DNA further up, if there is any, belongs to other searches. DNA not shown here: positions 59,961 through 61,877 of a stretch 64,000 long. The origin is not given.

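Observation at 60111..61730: PolC-derived N-terminal/OB/exonuclease protein at the polC position, lacking PHP and polymerase domains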

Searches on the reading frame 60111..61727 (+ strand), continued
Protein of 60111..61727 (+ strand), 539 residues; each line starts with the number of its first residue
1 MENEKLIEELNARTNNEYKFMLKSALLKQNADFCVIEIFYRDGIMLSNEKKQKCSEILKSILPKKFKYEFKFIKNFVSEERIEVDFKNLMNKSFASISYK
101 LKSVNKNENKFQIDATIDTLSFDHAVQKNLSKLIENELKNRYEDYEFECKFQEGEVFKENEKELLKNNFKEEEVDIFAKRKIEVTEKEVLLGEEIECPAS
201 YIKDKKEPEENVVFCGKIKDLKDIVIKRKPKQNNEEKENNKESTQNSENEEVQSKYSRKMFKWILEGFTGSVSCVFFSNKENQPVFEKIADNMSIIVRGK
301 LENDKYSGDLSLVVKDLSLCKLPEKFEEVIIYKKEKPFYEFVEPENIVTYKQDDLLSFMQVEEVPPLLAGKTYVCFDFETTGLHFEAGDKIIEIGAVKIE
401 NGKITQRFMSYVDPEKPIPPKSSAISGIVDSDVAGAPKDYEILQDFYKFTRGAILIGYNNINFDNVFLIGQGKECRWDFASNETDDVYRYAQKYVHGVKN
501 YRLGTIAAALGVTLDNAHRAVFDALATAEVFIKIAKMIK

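Call 9: find_encoding_contigs(protein=P0006, flank=10000, max_places=3)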
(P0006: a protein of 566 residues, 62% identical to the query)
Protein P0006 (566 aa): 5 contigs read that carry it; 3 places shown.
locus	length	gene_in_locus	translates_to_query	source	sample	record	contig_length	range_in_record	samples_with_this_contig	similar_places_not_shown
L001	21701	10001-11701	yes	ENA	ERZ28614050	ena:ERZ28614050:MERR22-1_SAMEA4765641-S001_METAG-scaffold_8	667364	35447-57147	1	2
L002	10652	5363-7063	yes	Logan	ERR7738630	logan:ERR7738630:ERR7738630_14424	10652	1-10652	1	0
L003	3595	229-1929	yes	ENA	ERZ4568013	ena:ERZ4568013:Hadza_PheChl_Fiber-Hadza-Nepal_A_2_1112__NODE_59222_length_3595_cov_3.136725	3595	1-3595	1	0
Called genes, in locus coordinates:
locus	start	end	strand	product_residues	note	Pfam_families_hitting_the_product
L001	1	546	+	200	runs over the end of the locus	PF04138:GtrA_DPMS_TM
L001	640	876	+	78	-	-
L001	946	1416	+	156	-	PF03652:RuvX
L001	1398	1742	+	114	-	PF06949:DUF1292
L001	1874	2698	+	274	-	-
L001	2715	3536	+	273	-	-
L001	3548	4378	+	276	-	-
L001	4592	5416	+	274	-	PF00318:Ribosomal_S2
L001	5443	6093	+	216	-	PF25025:EF-Ts_N (weak), PF00889:EF_TS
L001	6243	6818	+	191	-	PF01765:RRF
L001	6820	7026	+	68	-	-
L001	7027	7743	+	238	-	PF01255:Prenyltransf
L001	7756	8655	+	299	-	PF01148:CTP_transf_1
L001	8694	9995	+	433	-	PF02163:Peptidase_M50, PF13180:PDZ_2 (weak)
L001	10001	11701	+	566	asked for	PF01336:tRNA_anti-codon (faint), PF00929:RNase_T, PF13482:RNase_H_2 (faint), PF16473:Rv2179c-like (weak)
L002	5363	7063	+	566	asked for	PF01336:tRNA_anti-codon (faint), PF00929:RNase_T, PF13482:RNase_H_2 (faint), PF16473:Rv2179c-like (weak)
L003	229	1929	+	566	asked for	PF01336:tRNA_anti-codon (faint), PF00929:RNase_T, PF13482:RNase_H_2 (faint), PF16473:Rv2179c-like (weak)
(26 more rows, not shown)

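Call 22: find_encoding_contigs(protein=P0014, flank=10000, max_places=3)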
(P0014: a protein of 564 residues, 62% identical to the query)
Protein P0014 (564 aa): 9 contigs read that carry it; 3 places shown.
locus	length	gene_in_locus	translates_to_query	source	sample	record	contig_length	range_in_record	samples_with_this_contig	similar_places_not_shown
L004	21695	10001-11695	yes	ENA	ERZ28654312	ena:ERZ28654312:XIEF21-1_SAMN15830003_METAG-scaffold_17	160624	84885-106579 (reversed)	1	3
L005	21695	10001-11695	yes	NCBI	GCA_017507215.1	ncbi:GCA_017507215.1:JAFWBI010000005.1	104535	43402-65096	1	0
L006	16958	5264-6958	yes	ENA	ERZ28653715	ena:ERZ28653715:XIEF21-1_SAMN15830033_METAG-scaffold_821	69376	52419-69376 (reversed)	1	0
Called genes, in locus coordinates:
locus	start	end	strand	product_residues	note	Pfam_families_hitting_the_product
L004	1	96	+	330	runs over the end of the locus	-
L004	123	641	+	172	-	PF04138:GtrA_DPMS_TM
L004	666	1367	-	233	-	PF04973:NMN_transporter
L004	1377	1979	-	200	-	PF00265:TK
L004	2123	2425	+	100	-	-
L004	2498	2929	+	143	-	PF03652:RuvX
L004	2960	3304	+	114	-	PF06949:DUF1292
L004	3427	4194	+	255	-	-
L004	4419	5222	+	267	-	PF00318:Ribosomal_S2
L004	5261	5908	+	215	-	PF25025:EF-Ts_N, PF00889:EF_TS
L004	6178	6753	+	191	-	PF01765:RRF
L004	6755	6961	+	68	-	-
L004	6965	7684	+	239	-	PF01255:Prenyltransf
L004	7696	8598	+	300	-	PF01148:CTP_transf_1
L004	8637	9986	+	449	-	PF02163:Peptidase_M50, PF13180:PDZ_2 (weak)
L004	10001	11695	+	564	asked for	PF01336:tRNA_anti-codon, PF00929:RNase_T, PF13482:RNase_H_2 (weak), PF16473:Rv2179c-like (weak)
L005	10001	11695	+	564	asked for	PF01336:tRNA_anti-codon, PF00929:RNase_T, PF13482:RNase_H_2 (weak), PF16473:Rv2179c-like (weak)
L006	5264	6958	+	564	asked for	PF01336:tRNA_anti-codon, PF00929:RNase_T, PF13482:RNase_H_2 (weak), PF16473:Rv2179c-like (weak)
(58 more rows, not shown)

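Call 25: predict_structure(alignment_id=A1)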
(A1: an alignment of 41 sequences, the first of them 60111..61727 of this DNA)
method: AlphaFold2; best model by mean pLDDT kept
length: 539 residues; sequences in the alignment: 41
mean_pLDDT: 81.4   pTM: 0.57
mean pLDDT of the five models: 81.4, 81.2, 80.7, 77.7, 76.9
residues with pLDDT >= 90: 139; 70-90: 327; 50-70: 44; < 50: 29
segments of 3 or more residues with pLDDT < 50: 229-254
pLDDT, mean of each block of 10 residues (from residue 1): 71 83 82 84 80 88 85 83 88 84 88 90 86 89 86 73 74 72 89 89 88 93 70 34 29 58 90 88 81 94 81 93 84 85 82 58 85 91 64 92 92 84 82 87 92 89 83 84 90 84 83 68 88 87
secondary structure, 60 per line:
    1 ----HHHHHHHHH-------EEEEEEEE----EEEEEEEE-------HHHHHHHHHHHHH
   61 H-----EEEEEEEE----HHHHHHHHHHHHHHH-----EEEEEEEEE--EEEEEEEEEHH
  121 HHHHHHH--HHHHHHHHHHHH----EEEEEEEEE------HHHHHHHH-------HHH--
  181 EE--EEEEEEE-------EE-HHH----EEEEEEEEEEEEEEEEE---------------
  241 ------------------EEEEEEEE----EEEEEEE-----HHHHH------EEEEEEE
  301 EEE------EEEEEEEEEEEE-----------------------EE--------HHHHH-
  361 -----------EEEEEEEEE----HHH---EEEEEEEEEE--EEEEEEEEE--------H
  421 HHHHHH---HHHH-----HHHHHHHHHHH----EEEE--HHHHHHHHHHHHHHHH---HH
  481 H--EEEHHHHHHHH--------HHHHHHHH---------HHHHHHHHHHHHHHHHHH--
elements in order: H5-13 E21-28 E33-40 H48-61 E67-74 H79-93 E99-107 E110-118 H119-127 H130-141 E146-154 H161-168 E185-191 E209-225 E259-266 E271-277 H283-287 E294-303 E310-321 H355-359 E372-380 E391-400 E403-411 H420-426 H430-433 H439-449 E454-457 H460-475 E484-486 H487-494 H503-510 H520-537

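Call 27: fold_search(model_id=the predicted structure, library=pdb)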
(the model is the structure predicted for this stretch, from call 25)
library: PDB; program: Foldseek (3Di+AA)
matches with E <= 10: 1029; with E <= 0.001: 93
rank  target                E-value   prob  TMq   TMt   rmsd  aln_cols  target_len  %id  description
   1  9qpc_A                2.5e-18  1.00  0.29  0.13  18.7       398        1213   20  DNA polymerase with inhibitor (released 2025-09-24)
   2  9ii8_A                6.3e-12  1.00  0.29  0.18   1.5       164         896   30  Crystal structure of Staphylococcus aureus DinG protein in complex with ssDNA (released 2025-06-25)
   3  8zef_A                9.4e-12  1.00  0.28  0.17   2.2       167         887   30  Crystal structure of Staphylococcus aureus DinG protein in complex with ssDNA and Ca2+ (released 2025-05-21)
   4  8h2f                  1.5e-11  1.00  0.29  0.87   2.1       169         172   30  Crystal structure of DnaQ domain in complex witn TMP of Streptococcus thermophilus strain DGCC 7710 (released 2023-09-13)
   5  9qrn_A                2.0e-11  1.00  0.29  0.14   1.6       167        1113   32  DNA polymerase without DNA or inhibitor (released 2025-09-24)
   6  8h18                  2.9e-11  1.00  0.29  0.87   2.1       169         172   31  Crystal structure of DnaQ domain of Streptococcus thermophilus strain DGCC 7710 (released 2023-09-13)
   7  2ido_C                1.4e-10  1.00  0.28  0.83   2.6       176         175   29  Structure of the E. coli Pol III epsilon-Hot proofreading complex (released 2006-11-14)
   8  2ido_A                1.5e-10  1.00  0.28  0.84   2.4       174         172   29  Structure of the E. coli Pol III epsilon-Hot proofreading complex (released 2006-11-14)
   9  2gui                  2.7e-10  1.00  0.28  0.81   2.5       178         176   30  Structure and Function of Cyclized Versions of the Proofreading Exonuclease Subunit of E. coli DNA Polymerase III (released 2007-03-13)
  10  1j53                  6.6e-10  1.00  0.27  0.81   2.5       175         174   30  Structure of the N-terminal Exonuclease Domain of the Epsilon Subunit of E.coli DNA Polymerase III at pH 8.5 (released 2002-10-16)
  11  2p1j_B                1.0e-09  1.00  0.25  0.75  11.0       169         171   34  Crystal structure of a polC-type DNA polymerase III exonuclease domain from Thermotoga maritima (released 2007-03-20)
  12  5fkv_D                1.1e-09  1.00  0.28  0.65   2.7       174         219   29  cryo-EM structure of the E. coli replicative DNA polymerase complex bound to DNA (DNA polymerase III alpha, beta, epsi (released 2015-11-25)
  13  2p1j_A                1.3e-09  1.00  0.25  0.79   6.8       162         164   34  Crystal structure of a polC-type DNA polymerase III exonuclease domain from Thermotoga maritima (released 2007-03-20)
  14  5fku_D                7.2e-09  1.00  0.27  0.64   2.7       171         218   30  cryo-EM structure of the E. coli replicative DNA polymerase complex in DNA free state (DNA polymerase III alpha, beta, (released 2015-11-25)
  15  4fzx_C                4.2e-08  1.00  0.23  0.72   4.1       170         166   22  Exonuclease X in complex with 3' overhanging duplex DNA (released 2013-07-03)
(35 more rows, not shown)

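Call 29: search_protein_representatives(alignment_id=A1)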
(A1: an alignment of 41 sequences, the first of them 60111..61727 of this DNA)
Query: 41 sequences, 555 profile positions. Proteins with E-value up to 0.001 (for the whole library): 32438; up to 1e-10: 14931; up to 1e-30: 565. The best 150 are listed.
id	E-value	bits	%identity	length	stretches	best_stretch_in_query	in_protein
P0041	3.6e-282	953.4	-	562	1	1-553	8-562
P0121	1.3e-222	756.8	-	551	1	6-553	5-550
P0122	2.1e-186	637.3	-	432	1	1-431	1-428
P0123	3.2e-167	573.9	-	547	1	5-552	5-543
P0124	1.5e-166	571.7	-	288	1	275-554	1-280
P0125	7.7e-150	516.6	-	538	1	3-554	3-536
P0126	4.6e-149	514.0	-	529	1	2-553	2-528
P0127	2.6e-147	508.2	-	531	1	6-553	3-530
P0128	1.5e-139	482.6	-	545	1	3-552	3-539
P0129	2.3e-139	482.0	-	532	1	6-553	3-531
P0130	2.3e-134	465.5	-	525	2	264-553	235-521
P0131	1.2e-116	407.0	-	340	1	3-346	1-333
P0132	5.6e-116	404.8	-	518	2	259-554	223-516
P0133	2.1e-109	383.1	-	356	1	5-350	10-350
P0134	5.6e-96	338.8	-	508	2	259-553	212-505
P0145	4.2e-88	312.8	-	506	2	268-550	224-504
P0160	1.1e-82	294.9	-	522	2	269-553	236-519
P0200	3.3e-75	270.2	-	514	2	268-550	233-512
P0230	2.7e-71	257.3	-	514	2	268-549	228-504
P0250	1.2e-68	248.6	-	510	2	268-551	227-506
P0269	7.1e-67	242.7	-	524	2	270-551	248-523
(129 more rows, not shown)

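Call 30: list_cluster_members(proteins=[P0121, P0125, P0130, P0134, P0145, P0160, P0200, P0230, P0250, P0269])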
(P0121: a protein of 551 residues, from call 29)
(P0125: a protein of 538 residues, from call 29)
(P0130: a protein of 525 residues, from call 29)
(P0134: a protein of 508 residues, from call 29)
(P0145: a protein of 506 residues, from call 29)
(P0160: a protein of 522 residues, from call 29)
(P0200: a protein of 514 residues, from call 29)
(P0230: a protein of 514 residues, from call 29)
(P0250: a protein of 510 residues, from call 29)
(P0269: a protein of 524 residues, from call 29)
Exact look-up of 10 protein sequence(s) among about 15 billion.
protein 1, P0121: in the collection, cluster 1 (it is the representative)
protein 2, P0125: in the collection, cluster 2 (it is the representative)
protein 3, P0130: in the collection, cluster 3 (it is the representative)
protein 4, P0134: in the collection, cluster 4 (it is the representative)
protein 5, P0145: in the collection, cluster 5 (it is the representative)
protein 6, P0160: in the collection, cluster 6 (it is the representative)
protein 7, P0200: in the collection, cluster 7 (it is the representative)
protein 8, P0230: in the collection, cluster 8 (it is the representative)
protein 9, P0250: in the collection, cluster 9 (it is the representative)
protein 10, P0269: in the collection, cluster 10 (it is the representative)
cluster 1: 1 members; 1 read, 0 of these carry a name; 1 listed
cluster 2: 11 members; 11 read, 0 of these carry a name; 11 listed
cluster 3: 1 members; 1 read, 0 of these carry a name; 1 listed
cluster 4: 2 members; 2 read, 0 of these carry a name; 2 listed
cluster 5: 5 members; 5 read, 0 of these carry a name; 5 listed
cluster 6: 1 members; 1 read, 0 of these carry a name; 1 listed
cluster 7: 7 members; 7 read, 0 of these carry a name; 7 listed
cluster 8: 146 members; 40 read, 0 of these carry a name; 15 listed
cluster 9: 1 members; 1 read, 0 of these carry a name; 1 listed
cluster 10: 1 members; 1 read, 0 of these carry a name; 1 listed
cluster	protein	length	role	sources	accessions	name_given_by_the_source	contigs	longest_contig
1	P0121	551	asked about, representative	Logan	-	-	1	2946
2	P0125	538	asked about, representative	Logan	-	-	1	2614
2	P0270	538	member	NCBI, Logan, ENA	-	-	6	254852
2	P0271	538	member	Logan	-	-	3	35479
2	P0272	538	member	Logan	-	-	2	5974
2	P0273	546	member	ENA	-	-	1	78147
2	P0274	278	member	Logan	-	-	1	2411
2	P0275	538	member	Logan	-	-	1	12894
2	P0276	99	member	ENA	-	-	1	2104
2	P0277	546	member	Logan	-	-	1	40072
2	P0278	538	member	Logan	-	-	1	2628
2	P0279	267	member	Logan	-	-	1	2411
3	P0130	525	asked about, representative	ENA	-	-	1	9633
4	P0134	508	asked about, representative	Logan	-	-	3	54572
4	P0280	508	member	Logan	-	-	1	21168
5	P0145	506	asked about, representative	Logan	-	-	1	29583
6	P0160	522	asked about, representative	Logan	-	-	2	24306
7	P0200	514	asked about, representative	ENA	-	-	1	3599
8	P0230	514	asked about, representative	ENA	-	-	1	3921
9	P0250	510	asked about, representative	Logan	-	-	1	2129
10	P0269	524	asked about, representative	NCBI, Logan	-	-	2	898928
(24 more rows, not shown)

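Call 33: find_related_loci(query=A2, collection=genome_contigs, flank=10000)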
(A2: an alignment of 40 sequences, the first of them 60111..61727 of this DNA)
Query A2 (539 aa) in genome_contigs; peptide patterns used: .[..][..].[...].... (x = any residue, [..] = any of these).
600 stretches matched a pattern (row limit reached: there are more); 576 encode a relative of the query (tblastn E <= 1e-3); the best 80 are kept; 80 distinct loci.
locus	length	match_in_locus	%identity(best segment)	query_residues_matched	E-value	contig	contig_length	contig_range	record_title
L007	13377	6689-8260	42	5-538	1e-115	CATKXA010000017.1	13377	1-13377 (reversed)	MAG TPA_asm: uncultured Thermoanaerobacterales bacterium isolate MGG06369_1680015446 genome assembly, contig: ERR3199571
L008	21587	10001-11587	32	4-539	4e-62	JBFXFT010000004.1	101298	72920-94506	MAG: Spirochaetales bacterium isolate CA_2019_TPIn_145 NODE_743_length_101298_cov_10.107748_TPIn, whole genome shotgun s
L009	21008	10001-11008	37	181-535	2e-60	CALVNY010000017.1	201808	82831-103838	MAG: uncultured Clostridia bacterium isolate E22__bin106 genome assembly, contig: E22__k127_2115800, whole genome shotgu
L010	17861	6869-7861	37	180-535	1e-57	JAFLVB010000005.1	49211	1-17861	MAG: Clostridiales bacterium isolate HAN094 Seq5, whole genome shotgun sequence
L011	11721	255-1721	27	22-534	5e-47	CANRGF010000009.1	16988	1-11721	MAG: uncultured Clostridia bacterium isolate Lapin-021__bin12 genome assembly, contig: Lapin-021__NODE_3801_length_16988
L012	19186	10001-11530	30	4-534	3e-45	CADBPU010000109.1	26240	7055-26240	MAG: uncultured Clostridiales bacterium isolate RUG14195 genome assembly, contig: RUG14195_asm_109, whole genome shotgun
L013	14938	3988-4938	32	190-537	7e-45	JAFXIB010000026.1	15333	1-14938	MAG: Clostridia bacterium isolate RGIG6434 Sheep_Rectum.Co__c735371, whole genome shotgun sequence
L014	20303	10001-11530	29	4-536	1e-44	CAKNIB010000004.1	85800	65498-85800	MAG TPA_asm: uncultured Clostridia bacterium isolate ERR3414586_bin.103_metaWRAP_v1.1_MAG genome assembly, contig: NODE_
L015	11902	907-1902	34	179-534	2e-44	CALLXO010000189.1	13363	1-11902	MAG TPA_asm: uncultured Clostridia bacterium isolate SRR1561992_bin.43_CONCOCT_v1.1_MAG genome assembly, contig: ERZ7240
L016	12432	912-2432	28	6-539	5e-44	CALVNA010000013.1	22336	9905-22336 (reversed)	MAG: uncultured Clostridia bacterium isolate BRZ_DN__bin10 genome assembly, contig: BRZ_DN__NODE_2696_length_22336_cov_4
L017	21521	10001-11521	27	6-535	9e-43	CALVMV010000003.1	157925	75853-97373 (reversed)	MAG: uncultured Clostridia bacterium isolate BRZ_BA__bin78 genome assembly, contig: BRZ_BA__NODE_173_length_157925_cov_1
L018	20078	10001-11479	28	16-534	9e-43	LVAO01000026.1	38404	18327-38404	MAG: Clostridiales bacterium Firm_09 Firm_09_contig_48797, whole genome shotgun sequence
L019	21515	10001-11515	28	6-535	1e-42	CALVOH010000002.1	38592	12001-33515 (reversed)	MAG: uncultured Clostridia bacterium isolate BRZ_FA__bin71 genome assembly, contig: BRZ_FA__NODE_1182_length_38592_cov_3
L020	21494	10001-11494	28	15-535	2e-42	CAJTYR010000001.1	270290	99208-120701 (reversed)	MAG TPA_asm: uncultured Christensenella sp. isolate MGBC114398 genome assembly, contig: MGBC114398.1, whole genome shotg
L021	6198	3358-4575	32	102-537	4e-42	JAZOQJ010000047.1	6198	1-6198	MAG: Clostridia bacterium isolate T1900045568_YK20190262.MAGScoT_cleanbin_000055 SGB_7953_k141_848970, whole genome shot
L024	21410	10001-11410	29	53-539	6e-40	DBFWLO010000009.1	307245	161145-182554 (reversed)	MAG TPA_asm: Candidatus Scatosoma sp. isolate MAG7883 contig9, whole genome shotgun sequence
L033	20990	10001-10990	29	180-537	3e-37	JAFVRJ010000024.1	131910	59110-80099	MAG: Clostridia bacterium isolate RGIG5325 Sheep_Colon-2__c867797, whole genome shotgun sequence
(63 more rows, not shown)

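Call 61: search_protein_families(library=pfam, proteins=[L033:11042-14557:+, L024:11478-14660:-, L018:12741-15584:+, L018:11600-12943:+, L018:15584-17485:+, L033:8443-9459:+, L024:8797-9855:+, L018:8926-9954:+], max_evalue=0.00001)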
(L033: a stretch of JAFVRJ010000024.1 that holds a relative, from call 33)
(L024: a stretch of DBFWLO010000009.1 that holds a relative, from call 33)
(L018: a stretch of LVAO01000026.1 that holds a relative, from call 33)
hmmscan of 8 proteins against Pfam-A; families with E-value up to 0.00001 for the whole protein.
L033:11042-14557:+ (1172 aa): 3 families
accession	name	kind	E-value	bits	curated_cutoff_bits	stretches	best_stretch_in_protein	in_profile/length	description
PF18998.6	Flg_new_2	-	1.8e-56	188.4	23.6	5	275-348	1-72/73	Divergent InlB B-repeat domain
PF13306.12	LRR_5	-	2.1e-22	79.8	27.7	2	1009-1106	17-119/127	BspA type Leucine rich repeat region (6 copies)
PF09479.16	Flg_new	-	8.6e-13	48.7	27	1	34-98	1-64/65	Listeria-Bacteroides repeat domain (List_Bact_rpt)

L024:11478-14660:- (1060 aa): 2 families
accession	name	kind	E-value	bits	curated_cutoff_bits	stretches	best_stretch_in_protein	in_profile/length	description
PF00563.25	EAL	-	2.4e-57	194.5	31.3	1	175-411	2-236/236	EAL domain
PF00990.26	GGDEF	-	2.6e-42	144.8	23.8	1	902-1051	1-159/161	Diguanylate cyclase, GGDEF domain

L018:12741-15584:+ (948 aa): 5 families
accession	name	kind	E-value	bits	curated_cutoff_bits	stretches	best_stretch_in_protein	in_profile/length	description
PF00488.27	MutS_V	-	3.2e-85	285.3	30.2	1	684-871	1-188/188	MutS domain V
PF05192.23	MutS_III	-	2.3e-50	172.1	34.1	1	341-632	1-194/194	MutS domain III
PF01624.25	MutS_I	-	4.1e-42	143.4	20.6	1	73-183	2-112/113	MutS domain I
PF05190.23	MutS_IV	-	9.7e-30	103.1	22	1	501-590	1-90/92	MutS family domain IV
PF05188.22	MutS_II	-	6.3e-20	72.4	25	1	192-324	1-132/133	MutS domain II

L018:11600-12943:+ (448 aa): 3 families
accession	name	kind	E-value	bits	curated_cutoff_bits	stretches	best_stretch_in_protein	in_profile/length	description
PF04055.27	Radical_SAM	-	3.1e-30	106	29.5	1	158-329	1-165/166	Radical SAM superfamily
PF00919.26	UPF0004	-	2.4e-28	98.5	27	1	6-106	2-98/98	Uncharacterized protein family UPF0004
PF01938.26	TRAM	-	1.4e-10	41.3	21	1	383-442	2-61/61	TRAM domain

L018:15584-17485:+ (634 aa): 4 families
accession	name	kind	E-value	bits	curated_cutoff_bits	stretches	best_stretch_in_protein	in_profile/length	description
PF01119.25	DNA_mis_repair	-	2.6e-32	111.4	26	1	209-325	3-118/119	DNA mismatch repair protein, C-terminal domain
PF08676.16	MutL_C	-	8.3e-30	103.8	25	1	450-586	1-138/142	MutL C terminal dimerisation domain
PF13589.12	HATPase_c_3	-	3.7e-11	43.6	25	1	24-126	4-106/137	Histidine kinase-, DNA gyrase B-, and HSP90-like ATPase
PF02518.31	HATPase_c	-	3.5e-07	31.1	26.4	1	25-77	8-63/111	Histidine kinase-, DNA gyrase B-, and HSP90-like ATPase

L033:8443-9459:+ (339 aa): 1 family
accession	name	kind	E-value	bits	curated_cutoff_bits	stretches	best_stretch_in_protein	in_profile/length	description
PF04551.19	GcpE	-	1.1e-123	413.1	32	1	2-333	1-340/343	GcpE protein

L024:8797-9855:+ (353 aa): 1 family
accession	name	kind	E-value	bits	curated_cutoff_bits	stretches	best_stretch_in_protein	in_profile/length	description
PF04551.19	GcpE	-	4.1e-139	463.8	32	1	5-345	1-342/343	GcpE protein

L018:8926-9954:+ (343 aa): 1 family
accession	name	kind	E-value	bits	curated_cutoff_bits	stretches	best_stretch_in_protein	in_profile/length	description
PF04551.19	GcpE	-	1.3e-126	422.7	32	1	6-334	2-338/343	GcpE protein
